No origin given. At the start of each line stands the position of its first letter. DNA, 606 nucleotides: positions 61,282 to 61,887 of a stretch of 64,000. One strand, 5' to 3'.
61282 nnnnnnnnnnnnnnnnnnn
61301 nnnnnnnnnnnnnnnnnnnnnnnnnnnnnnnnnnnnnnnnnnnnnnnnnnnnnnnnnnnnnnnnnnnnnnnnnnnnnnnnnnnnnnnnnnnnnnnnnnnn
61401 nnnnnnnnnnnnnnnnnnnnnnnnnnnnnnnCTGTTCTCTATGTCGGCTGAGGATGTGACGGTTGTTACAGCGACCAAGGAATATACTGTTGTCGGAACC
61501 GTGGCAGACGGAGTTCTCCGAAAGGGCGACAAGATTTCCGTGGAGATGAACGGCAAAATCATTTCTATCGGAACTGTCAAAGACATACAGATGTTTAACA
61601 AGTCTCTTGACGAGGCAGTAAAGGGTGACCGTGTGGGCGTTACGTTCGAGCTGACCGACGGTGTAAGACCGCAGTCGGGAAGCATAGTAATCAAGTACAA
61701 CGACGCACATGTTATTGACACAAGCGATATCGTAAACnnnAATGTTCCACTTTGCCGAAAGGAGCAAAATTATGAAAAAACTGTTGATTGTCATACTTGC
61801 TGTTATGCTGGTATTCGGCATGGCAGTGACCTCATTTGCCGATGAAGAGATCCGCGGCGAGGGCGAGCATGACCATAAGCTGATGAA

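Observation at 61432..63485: EF-Tu domain-2-like beta-barrels embedded in secreted, SLH-anchored proteins lacking any GTPase domain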

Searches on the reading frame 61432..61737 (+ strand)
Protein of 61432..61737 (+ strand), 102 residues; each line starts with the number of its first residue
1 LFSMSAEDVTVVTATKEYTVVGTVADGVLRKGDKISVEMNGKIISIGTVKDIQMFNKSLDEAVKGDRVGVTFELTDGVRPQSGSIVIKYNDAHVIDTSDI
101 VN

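Call 7: search_protein_families(library=pfam, proteins=[window:61432-61737:+], max_evalue=1)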
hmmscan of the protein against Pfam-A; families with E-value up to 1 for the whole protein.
window:61432-61737:+ (102 aa): 2 families
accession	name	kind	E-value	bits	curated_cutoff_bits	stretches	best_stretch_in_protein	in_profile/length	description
PF03144.31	GTP_EFTU_D2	-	1.4e-09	38.7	30.3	1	19-75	3-61/73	Elongation factor Tu domain 2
PF14578.12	GTP_EFTU_D4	-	4e-06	27.1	23.8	1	11-73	11-71/86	Elongation factor Tu domain 4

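Call 8: search_protein_families(library=ncbifam, proteins=[window:61432-61737:+], max_evalue=1)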
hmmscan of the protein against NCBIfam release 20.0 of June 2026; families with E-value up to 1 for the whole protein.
window:61432-61737:+ (102 aa): 13 families
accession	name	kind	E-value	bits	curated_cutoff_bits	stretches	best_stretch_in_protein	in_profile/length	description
NF008969.0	PRK12317.1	subfamily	3.6e-07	29.1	502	1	19-72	243-293/426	elongation factor 1-alpha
TIGR00485.1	EF-Tu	equivalog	1.5e-06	27.2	522.4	1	2-87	211-294/394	elongation factor Tu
NF009372.0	PRK12735.1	subfamily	2.4e-06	26.6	479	1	2-86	213-295/396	elongation factor Tu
NF009373.0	PRK12736.1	subfamily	2.8e-06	26.4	452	1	2-86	211-293/394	elongation factor Tu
NF000766.0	PRK00049.1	subfamily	2.8e-06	26.4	449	1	2-86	213-295/396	elongation factor Tu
NF004035.0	PRK05506.1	subfamily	7.7e-06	24.4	715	1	20-92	259-326/632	bifunctional sulfate adenylyltransferase subunit 1/adenylylsulfate kinase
NF041207.1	tRNA_bind_PBP11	equivalog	2e-05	24.5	100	1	12-74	33-89/104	tRNA-binding protein Pbp11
TIGR00483.1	EF-1_alpha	equivalog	2e-05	23.3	540.1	1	19-71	244-293/427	translation elongation factor EF-1 subunit alpha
TIGR00475.1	selB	equivalog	6.5e-05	21.8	242.25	1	20-73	194-244/581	selenocysteine-specific translation elongation factor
NF003478.0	PRK05124.1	equivalog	9.1e-05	21.2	590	1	21-94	263-331/475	sulfate adenylyltransferase subunit CysN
TIGR02034.1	CysN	subfamily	0.00014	21.1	336.1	1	21-91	236-301/406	sulfate adenylyltransferase, large subunit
NF003078.0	PRK04004.1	equivalog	0.0029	16.2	468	1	17-72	486-539/598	translation initiation factor IF-2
NF040840.2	tungstate_WtpC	equivalog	0.029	13.7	440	1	26-91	192-254/347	tungstate ABC transporter ATP-binding protein WtpC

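Call 19: search_solved_structures(query=window:61432-61737:+, max_evalue=1, show_alignments=2)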
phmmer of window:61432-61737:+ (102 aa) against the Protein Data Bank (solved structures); distinct sequences matched with E-value up to 1: 82 (the best 60 are shown).
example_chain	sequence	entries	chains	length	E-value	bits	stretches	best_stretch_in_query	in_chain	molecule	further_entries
7paj_9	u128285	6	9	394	3.8e-06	30.4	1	3-88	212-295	Elongation factor Tu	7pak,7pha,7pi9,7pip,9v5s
5w75_A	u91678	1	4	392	1.7e-05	28.4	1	2-84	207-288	Elongation factor Tu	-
1d2e_A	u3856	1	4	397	5.3e-05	26.8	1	18-71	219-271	ELONGATION FACTOR TU (EF-TU)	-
1xb2_A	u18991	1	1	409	5.4e-05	26.7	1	18-71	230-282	Elongation factor Tu, mitochondrial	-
7a5g_Z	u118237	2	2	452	0.00016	25.3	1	18-71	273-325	Elongation factor Tu, mitochondrial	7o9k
9pra_Ag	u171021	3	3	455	0.00016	25.2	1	18-71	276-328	Elongation factor Tu, mitochondrial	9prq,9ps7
8ym3_A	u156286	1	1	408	0.00027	24.5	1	2-73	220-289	Elongation factor Tu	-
8yly_A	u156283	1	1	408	0.00027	24.5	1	2-73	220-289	Elongation factor Tu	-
4ac9_A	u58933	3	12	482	0.00029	24.4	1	19-87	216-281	MJ0495-LIKE PROTEIN | TRANSLATION ELONGATION FACTOR SELB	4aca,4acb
6htw_H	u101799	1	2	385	0.0009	22.8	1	2-73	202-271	Elongation Factor Tu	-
6i8r_A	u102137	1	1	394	0.00096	22.7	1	2-73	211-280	Elongation Factor Tu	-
6mij_A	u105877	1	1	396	0.0014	22.2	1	2-88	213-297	Elongation factor Tu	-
8v9l_x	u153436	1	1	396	0.0025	21.4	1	2-88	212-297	Elongation factor Tu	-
5w76_A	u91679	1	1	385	0.003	21.2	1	4-87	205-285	Ancestral Elogation Factor N153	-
9t8g_A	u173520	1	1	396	0.0038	20.8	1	2-86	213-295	Elongation factor Tu 2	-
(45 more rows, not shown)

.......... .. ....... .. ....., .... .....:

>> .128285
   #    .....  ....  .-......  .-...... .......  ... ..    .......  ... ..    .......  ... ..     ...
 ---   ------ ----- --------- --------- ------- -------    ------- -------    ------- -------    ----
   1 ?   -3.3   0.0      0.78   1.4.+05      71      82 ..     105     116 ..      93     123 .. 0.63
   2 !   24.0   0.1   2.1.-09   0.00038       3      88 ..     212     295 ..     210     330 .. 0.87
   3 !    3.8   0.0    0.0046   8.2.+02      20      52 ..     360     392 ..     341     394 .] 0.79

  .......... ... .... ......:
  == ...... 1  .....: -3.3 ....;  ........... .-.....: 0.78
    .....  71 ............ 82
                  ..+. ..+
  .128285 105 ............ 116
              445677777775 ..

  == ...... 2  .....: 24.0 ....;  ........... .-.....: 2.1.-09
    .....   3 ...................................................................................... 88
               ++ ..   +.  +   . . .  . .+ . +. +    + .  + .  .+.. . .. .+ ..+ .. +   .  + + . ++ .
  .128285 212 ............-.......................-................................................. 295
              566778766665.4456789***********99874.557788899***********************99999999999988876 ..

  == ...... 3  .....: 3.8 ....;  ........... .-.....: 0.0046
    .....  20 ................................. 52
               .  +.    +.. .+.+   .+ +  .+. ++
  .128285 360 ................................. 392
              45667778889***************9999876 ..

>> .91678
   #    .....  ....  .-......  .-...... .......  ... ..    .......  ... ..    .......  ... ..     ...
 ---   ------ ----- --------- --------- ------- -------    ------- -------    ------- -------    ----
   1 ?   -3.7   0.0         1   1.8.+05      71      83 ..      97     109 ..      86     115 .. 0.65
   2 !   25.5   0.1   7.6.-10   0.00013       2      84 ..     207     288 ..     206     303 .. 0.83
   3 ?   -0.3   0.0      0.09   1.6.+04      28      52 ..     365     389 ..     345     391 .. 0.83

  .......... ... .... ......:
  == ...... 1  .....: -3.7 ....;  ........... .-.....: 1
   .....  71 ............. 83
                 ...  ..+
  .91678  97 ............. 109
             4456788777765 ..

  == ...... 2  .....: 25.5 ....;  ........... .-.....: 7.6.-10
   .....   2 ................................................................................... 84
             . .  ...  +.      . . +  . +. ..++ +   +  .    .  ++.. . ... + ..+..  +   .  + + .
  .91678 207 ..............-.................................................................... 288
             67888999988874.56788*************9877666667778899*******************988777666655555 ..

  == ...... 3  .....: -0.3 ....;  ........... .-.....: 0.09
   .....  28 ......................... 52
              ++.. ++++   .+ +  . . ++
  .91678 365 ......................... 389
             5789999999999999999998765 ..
